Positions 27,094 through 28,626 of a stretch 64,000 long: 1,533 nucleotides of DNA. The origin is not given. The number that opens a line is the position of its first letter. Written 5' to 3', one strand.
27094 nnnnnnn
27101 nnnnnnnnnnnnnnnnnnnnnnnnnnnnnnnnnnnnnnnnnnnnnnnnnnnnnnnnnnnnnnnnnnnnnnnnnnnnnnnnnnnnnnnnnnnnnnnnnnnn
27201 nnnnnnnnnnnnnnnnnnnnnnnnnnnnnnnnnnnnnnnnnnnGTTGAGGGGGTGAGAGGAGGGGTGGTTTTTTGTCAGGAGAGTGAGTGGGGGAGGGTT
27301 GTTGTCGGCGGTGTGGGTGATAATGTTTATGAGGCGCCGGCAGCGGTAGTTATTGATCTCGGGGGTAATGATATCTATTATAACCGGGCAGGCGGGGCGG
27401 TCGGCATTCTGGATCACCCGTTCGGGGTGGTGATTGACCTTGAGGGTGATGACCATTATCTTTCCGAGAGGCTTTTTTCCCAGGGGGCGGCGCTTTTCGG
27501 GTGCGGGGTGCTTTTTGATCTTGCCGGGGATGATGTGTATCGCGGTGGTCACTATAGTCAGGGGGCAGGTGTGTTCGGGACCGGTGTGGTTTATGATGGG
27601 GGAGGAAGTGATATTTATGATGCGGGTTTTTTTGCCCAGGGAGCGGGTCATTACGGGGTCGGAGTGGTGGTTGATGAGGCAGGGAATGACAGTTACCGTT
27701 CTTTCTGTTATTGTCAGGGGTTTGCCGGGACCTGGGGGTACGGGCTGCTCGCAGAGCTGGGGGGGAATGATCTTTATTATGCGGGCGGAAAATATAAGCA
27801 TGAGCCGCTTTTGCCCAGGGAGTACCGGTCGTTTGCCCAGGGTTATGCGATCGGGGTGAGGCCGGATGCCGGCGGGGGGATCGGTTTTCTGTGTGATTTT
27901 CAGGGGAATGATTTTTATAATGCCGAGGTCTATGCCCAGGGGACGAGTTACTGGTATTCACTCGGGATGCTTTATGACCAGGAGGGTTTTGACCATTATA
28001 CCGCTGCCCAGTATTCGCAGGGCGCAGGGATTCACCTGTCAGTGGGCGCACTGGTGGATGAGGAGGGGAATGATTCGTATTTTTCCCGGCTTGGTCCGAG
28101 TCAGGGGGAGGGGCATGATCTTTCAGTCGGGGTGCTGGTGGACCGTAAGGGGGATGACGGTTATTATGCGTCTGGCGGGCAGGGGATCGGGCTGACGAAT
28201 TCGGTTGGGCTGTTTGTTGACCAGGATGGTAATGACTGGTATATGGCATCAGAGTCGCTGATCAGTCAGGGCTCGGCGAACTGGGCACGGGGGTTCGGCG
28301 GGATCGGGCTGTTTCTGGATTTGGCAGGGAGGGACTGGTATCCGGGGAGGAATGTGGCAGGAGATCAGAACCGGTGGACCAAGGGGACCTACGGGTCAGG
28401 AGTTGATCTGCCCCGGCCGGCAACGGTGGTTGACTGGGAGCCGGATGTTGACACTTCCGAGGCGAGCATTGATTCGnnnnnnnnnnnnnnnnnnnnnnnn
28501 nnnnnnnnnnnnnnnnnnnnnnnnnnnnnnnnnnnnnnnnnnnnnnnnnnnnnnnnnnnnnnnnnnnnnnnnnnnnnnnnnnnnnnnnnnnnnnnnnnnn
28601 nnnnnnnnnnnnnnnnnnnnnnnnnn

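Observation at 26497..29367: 956-aa protein with ~12 tandem 22-aa G(N/D)D-x-Y...QG-x-G repeats plus HEAT repeats, adjacent to an InhA-like M6 protease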

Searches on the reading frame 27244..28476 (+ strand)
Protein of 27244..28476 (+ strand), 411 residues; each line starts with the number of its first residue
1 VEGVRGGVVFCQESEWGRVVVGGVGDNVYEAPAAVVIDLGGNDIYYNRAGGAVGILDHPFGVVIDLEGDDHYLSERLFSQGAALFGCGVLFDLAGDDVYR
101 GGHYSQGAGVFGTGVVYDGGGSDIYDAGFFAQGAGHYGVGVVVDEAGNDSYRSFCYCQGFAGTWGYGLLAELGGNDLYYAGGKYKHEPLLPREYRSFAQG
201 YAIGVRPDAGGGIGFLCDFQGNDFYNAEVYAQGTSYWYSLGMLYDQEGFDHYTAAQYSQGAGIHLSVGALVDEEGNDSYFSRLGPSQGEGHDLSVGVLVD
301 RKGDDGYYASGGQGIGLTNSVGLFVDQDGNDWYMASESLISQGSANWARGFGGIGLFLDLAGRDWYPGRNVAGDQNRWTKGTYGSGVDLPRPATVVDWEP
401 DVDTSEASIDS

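Call 21: search_protein_families(library=pfam, proteins=[window:27244-28476:+], max_evalue=10)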
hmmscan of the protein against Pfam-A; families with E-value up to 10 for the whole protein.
window:27244-28476:+ (411 aa): 0 families

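Call 30: search_protein_families(library=ncbifam, proteins=[window:27244-28476:+], max_evalue=10)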
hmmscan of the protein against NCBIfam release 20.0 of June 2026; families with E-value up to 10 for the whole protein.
window:27244-28476:+ (411 aa): 1 family
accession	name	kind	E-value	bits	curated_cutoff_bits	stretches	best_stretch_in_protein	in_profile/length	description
TIGR00062.1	L27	equivalog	0.12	12.4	90.35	1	273-330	11-66/83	50S ribosomal protein L27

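Call 39: search_protein_representatives(protein=window:27280-28416:+)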
Query: 379 residues. Proteins with E-value up to 0.001 (for the whole library): 3598; up to 1e-10: 2748; up to 1e-30: 1693. The best 150 are listed.
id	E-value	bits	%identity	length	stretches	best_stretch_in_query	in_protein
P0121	1.1e-147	509.3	63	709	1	2-378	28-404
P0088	8.2e-145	499.7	65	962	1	1-377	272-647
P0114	4.9e-137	474.1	58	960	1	2-376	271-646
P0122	8.7e-137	473.3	59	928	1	2-377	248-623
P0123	1.4e-132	459.4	57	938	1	1-377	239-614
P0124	8.0e-128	443.8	59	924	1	7-377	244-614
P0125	4.1e-127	441.4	58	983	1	2-379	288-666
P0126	1.3e-124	433.1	56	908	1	4-376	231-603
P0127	9.6e-124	430.3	56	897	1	3-379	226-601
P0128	9.4e-120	417.2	54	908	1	4-377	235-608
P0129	1.2e-118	413.5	55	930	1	7-376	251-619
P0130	1.4e-116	406.7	55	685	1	4-377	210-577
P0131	4.7e-116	405.0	55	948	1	3-377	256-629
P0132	1.1e-114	400.5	56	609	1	8-376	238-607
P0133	1.7e-113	396.6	55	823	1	4-377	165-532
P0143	1.1e-105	370.9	53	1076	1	1-379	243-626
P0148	6.5e-98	345.3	49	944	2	131-379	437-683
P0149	7.9e-98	345.0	51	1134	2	134-379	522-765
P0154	3.7e-96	339.5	49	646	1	3-377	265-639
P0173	1.3e-89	317.9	48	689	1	4-377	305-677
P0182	1.0e-87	311.7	48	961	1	5-376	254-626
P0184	1.7e-87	310.9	48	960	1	7-376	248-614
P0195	3.7e-86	306.5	48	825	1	1-377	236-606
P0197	2.1e-85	304.1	46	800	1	4-364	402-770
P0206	4.5e-84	299.7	46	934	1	3-376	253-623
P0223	2.2e-82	294.1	46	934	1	1-372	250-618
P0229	2.0e-81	290.9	45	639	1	1-376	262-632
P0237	2.6e-80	287.3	46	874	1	2-354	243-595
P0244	9.5e-80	285.4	48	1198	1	4-354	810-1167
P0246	1.1e-79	285.2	44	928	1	3-375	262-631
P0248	1.9e-79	284.4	46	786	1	4-358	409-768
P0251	4.3e-79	283.3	48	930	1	48-377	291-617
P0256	1.5e-78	281.5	47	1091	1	1-376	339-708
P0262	4.9e-78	279.8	46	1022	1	2-363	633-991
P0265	7.7e-78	279.1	43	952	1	3-372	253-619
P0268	2.4e-77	277.5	44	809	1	1-351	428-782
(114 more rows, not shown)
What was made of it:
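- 3598 clusters at 50% identity with E<=1e-3, and 1693 with E<=1e-30 (call 39). The family is vastly larger than this pairing (call 39).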

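Call 40: search_protein_families(library=pfam, proteins=[P0244, P0262, P0197, P0268, P0248, P0143, P0149, P0154, P0133, P0256], max_evalue=0.001)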
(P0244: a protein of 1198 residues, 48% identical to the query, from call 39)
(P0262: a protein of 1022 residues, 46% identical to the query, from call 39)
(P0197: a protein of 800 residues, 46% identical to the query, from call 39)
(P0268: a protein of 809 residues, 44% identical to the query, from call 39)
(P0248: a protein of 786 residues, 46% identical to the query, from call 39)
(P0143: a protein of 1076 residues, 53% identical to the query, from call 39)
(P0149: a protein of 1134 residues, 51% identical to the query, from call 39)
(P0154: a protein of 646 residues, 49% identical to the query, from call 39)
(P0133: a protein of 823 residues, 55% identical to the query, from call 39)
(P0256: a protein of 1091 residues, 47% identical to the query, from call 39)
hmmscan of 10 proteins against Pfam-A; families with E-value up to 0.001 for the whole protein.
P0244 (1198 aa): 5 families
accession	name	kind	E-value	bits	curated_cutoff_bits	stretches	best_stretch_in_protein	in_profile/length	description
PF03417.21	AAT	-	7.9e-25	88.3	23.2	1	148-332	5-185/225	Acyl-coenzyme A:6-aminopenicillanic acid acyl-transferase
PF13180.12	PDZ_2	-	1.7e-09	38.2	27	1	452-546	3-77/80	PDZ domain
PF17820.7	PDZ_6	-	1.6e-06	28.2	27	1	477-508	2-33/54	PDZ domain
PF02275.23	CBAH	-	9.7e-06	25.9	20.4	1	146-288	8-175/316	Linear amide C-N hydrolases, choloylglycine hydrolase family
PF00595.29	PDZ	-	0.00054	20.7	23.2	0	467-507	23-59/81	PDZ domain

P0262 (1022 aa): 3 families
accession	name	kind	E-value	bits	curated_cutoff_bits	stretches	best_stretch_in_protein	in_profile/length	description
PF00246.29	Peptidase_M14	-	1.2e-47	163.4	21.6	1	59-337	1-281/286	Zinc carboxypeptidase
PF10994.13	DUF2817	-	7.9e-06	26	23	1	142-180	85-123/341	Protein of unknown function (DUF2817)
PF24827.1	AstE_AspA_cat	-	0.00015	21.9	25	1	103-193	3-84/192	Succinylglutamate desuccinylase/Aspartoacylase catalytic domain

P0197 (800 aa): 1 family
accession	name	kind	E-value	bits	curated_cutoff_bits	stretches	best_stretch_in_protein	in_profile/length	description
PF13180.12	PDZ_2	-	3.2e-05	24.6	27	1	58-155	1-74/80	PDZ domain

P0268 (809 aa): 3 families
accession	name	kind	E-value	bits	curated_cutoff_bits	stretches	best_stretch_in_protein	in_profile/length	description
PF13180.12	PDZ_2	-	6.3e-09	36.4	27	1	69-150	2-77/80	PDZ domain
PF17820.7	PDZ_6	-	6.8e-07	29.4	27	1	87-117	5-35/54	PDZ domain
PF00595.29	PDZ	-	1.2e-05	26.1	23.2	1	70-115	12-60/81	PDZ domain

P0248 (786 aa): 1 family
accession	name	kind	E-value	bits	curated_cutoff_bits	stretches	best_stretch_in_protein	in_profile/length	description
PF13180.12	PDZ_2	-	5.1e-08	33.5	27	1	59-149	3-80/80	PDZ domain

P0143 (1076 aa): 2 families
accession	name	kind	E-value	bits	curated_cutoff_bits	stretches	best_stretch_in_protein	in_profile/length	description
PF13646.12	HEAT_2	-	2.9e-17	63.2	27.7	1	855-925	8-78/88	HEAT repeats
PF03130.22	HEAT_PBS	-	1.1e-06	28.9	20.9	0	870-887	9-26/27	PBS lyase HEAT-like repeat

P0149 (1134 aa): 1 family
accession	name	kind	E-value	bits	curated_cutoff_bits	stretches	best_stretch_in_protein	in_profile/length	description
PF13646.12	HEAT_2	-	9.6e-09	35.8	27.7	1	863-947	3-88/88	HEAT repeats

P0154 (646 aa): 0 families

P0133 (823 aa): 3 families
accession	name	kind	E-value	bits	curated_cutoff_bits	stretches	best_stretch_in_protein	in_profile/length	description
PF13646.12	HEAT_2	-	1.6e-19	70.4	27.7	2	700-760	15-76/88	HEAT repeats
PF02985.28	HEAT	-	6.6e-09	35.6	23.5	0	689-712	4-27/31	HEAT repeat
PF03130.22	HEAT_PBS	-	1.1e-07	32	20.9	0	705-727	5-27/27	PBS lyase HEAT-like repeat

P0256 (1091 aa): 4 families
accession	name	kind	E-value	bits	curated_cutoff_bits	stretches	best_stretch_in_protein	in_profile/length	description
PF13646.12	HEAT_2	-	8.8e-30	103.3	27.7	2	910-986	10-87/88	HEAT repeats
PF02985.28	HEAT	-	3.6e-14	51.9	23.5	0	904-927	4-27/31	HEAT repeat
PF03130.22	HEAT_PBS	-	1.8e-10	40.7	20.9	2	947-973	1-27/27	PBS lyase HEAT-like repeat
PF13513.12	HEAT_EZ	-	4.2e-05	24.4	27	1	914-958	1-55/55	HEAT-like repeat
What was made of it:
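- Peptidase_M14 (P0262), AAT/C45-like + PDZ (P0244), and PDZ (P0197, P0248, P0268) (call 40). Some relatives carry a separate, complete peptidase domain (M14, C45-like; call 40).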

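Call 48: list_cluster_members(proteins=[P0154, P0244, P0262, P0197, P0268, P0184, P0229, P0173, P0148, P0256])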
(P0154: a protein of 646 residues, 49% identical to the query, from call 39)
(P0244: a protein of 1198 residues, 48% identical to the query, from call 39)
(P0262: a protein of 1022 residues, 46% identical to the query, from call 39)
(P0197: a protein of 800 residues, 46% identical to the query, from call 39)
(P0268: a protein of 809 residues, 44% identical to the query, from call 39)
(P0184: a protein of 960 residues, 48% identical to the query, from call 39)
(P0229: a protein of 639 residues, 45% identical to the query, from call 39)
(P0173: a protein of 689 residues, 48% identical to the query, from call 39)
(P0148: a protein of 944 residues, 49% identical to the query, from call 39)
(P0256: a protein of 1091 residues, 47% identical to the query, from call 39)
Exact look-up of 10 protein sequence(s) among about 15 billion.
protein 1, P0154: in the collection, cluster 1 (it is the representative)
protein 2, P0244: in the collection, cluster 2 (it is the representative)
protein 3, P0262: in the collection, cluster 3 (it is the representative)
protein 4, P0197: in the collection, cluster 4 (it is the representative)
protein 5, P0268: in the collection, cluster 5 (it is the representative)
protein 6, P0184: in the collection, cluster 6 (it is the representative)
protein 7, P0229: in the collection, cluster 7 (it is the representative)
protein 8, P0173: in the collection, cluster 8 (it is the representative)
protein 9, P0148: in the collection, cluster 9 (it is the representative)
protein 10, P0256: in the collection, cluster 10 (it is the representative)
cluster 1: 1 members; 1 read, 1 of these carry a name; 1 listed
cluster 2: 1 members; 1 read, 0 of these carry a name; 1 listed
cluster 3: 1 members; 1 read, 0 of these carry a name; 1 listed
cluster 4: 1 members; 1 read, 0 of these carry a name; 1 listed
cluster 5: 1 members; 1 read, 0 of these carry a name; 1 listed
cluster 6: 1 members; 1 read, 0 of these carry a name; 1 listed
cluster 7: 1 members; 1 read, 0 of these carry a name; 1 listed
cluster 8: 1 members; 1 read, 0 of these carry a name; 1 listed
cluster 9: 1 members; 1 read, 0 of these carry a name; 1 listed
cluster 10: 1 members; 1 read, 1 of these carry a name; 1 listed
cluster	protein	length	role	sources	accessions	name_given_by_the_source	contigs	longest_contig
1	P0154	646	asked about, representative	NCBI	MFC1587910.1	hypothetical protein ACFL54_06355 [Planctomycetota bacterium]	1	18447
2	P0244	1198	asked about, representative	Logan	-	-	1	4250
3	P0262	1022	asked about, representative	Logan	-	-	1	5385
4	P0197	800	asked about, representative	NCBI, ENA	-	-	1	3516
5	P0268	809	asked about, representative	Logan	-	-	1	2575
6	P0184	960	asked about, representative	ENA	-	-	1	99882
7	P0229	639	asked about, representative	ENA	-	-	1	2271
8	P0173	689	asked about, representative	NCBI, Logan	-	-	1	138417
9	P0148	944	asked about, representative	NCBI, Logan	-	-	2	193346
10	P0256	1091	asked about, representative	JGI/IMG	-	hypothetical protein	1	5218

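Call 49: find_encoding_contigs(protein=P0173, flank=7000, max_places=1)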
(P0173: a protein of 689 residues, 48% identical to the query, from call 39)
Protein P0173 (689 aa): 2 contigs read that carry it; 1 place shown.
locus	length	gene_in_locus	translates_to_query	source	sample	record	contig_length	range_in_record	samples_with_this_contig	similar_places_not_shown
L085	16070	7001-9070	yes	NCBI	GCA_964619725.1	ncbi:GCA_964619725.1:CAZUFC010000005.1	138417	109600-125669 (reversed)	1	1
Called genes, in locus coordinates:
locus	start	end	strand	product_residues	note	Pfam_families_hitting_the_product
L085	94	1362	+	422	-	PF00437:T2SSE, PF13401:AAA_22 (faint)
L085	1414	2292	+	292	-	PF00226:DnaJ, PF00515:TPR_1 (faint), PF13181:TPR_8 (faint), PF13414:TPR_11 (faint), PF12895:ANAPC3 (faint), PF14559:TPR_19 (faint), PF13431:TPR_17 (faint), PF07719:TPR_2 (weak)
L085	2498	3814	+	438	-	PF00158:Sigma54_activat, PF14532:Sigma54_activ_2, PF25601:AAA_lid_14, PF02954:HTH_8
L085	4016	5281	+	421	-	PF13173:AAA_14, PF13635:DUF4143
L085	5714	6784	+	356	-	PF07224:Chlorophyllase (weak), PF12740:PETase, PF12146:Hydrolase_4 (faint), PF12695:Abhydrolase_5 (weak)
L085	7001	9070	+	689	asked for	-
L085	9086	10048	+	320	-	PF02985:HEAT (faint), PF13646:HEAT_2 (weak), PF03130:HEAT_PBS (faint), PF13513:HEAT_EZ (faint), PF13646:HEAT_2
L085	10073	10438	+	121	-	PF07660:STN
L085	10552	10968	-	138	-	-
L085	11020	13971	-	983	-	-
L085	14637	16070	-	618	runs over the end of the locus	PF01391:Collagen (weak)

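Call 50: find_encoding_contigs(protein=P0154, flank=7000, max_places=1)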
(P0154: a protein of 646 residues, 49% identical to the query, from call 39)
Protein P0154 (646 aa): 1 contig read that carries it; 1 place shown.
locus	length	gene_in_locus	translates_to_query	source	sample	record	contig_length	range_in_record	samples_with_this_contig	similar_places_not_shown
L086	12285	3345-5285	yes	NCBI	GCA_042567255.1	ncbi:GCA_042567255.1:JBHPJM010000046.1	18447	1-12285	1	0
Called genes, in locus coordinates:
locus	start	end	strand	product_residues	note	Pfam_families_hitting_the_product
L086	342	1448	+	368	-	PF04055:Radical_SAM (weak)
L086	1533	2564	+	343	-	-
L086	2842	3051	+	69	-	PF00313:CSD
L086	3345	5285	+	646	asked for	-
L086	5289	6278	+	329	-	PF03130:HEAT_PBS (faint), PF02985:HEAT (faint), PF13513:HEAT_EZ (faint), PF13646:HEAT_2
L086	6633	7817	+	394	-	PF00326:Peptidase_S9 (faint), PF00756:Esterase (faint), PF12146:Hydrolase_4 (weak)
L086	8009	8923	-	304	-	PF00561:Abhydrolase_1 (weak), PF12146:Hydrolase_4, PF12697:Abhydrolase_6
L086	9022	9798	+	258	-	PF00881:Nitroreductase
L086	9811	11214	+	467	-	PF03062:MBOAT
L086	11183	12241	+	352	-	-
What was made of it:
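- Examples: L085 and L086 (calls 49, 50).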

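Call 52: find_related_loci(query=A4, collection=metagenome_contigs, flank=8000)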
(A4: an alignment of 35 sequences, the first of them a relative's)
Query A4 (646 aa) in metagenome_contigs; peptide patterns used: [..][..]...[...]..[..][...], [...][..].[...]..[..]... (x = any residue, [..] = any of these).
600 stretches matched a pattern (row limit reached: there are more); 567 encode a relative of the query (tblastn E <= 1e-3); the best 80 are kept; 80 distinct loci.
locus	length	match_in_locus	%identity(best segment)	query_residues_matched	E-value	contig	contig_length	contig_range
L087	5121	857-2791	39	5-639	4e-130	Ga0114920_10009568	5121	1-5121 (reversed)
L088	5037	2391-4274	37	45-645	4e-109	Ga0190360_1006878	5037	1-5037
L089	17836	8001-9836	37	46-640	7e-107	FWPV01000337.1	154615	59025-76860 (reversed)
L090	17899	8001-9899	36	15-645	2e-106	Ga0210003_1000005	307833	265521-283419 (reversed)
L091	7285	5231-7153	36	2-645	9e-107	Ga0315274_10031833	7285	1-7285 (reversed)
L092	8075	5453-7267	38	52-639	2e-105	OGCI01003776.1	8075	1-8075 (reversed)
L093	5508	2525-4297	37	52-640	1e-101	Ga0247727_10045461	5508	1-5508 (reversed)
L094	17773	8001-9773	36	52-645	3e-101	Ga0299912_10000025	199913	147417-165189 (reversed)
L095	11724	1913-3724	36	48-640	3e-100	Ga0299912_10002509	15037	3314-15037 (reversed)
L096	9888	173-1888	37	73-639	4e-99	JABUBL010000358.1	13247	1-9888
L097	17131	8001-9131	48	263-639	1e-99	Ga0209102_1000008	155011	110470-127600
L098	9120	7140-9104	35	12-644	2e-98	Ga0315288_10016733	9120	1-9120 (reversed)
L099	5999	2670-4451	37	33-641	6e-97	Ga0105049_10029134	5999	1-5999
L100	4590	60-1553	41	167-645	2e-97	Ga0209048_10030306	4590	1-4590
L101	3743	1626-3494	33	48-645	1e-97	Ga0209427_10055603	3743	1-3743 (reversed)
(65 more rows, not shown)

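Call 56: find_homologous_proteins(query=A4, max_evalue=1e-10)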
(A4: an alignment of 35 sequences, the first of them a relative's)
Query A4 (35 sequences) (646 aa, profile of the alignment): 1396 proteins with E <= 1e-10 among 8000 candidates; the best 120 are listed.
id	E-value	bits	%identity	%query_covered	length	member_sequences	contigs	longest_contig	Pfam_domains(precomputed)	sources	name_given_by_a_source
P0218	7.7e-230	783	35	93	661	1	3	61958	-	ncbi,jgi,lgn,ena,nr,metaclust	ncbi:MAG: hypothetical protein AMJ90_00225 [candidate division Zixibacteria bacterium SM23_73_2]|nr:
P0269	3.8e-221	754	34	92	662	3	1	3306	-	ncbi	ncbi:MAG: hypothetical protein ACE5K2_03630 [Candidatus Zixiibacteriota bacterium]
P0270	6.9e-220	750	35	91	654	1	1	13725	-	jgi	jgi:hypothetical protein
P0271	9.7e-220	750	35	92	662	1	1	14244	-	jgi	jgi:hypothetical protein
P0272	3.4e-218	745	34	98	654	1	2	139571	-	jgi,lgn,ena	-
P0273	1.9e-215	736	34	97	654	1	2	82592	-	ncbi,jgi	-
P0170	2.2e-215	735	34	91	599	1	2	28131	-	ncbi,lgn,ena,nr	ncbi:hypothetical protein KAW65_08550 [candidate division WOR-3 bacterium]|nr:hypothetical protein [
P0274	4.4e-215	734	33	97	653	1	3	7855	-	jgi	jgi:hypothetical protein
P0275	9.2e-215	733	34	91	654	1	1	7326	-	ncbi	-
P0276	2.1e-214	732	35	92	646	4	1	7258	-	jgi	jgi:hypothetical protein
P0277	4.2e-214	731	36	75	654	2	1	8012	-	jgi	jgi:hypothetical protein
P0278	5.9e-211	721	35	96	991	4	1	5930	PF02985.29,PF03130.23,PF13646.13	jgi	jgi:HEAT repeat protein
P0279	4.8e-210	718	34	94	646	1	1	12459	-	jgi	jgi:hypothetical protein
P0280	6.6e-210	717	34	92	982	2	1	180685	PF02985.29,PF03130.23,PF13513.13,PF13646.13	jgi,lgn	-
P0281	6.8e-210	717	34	96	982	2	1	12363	PF02985.29,PF13646.13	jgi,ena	-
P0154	1.3e-201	690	100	100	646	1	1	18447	-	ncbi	ncbi:hypothetical protein ACFL54_06355 [Planctomycetota bacterium]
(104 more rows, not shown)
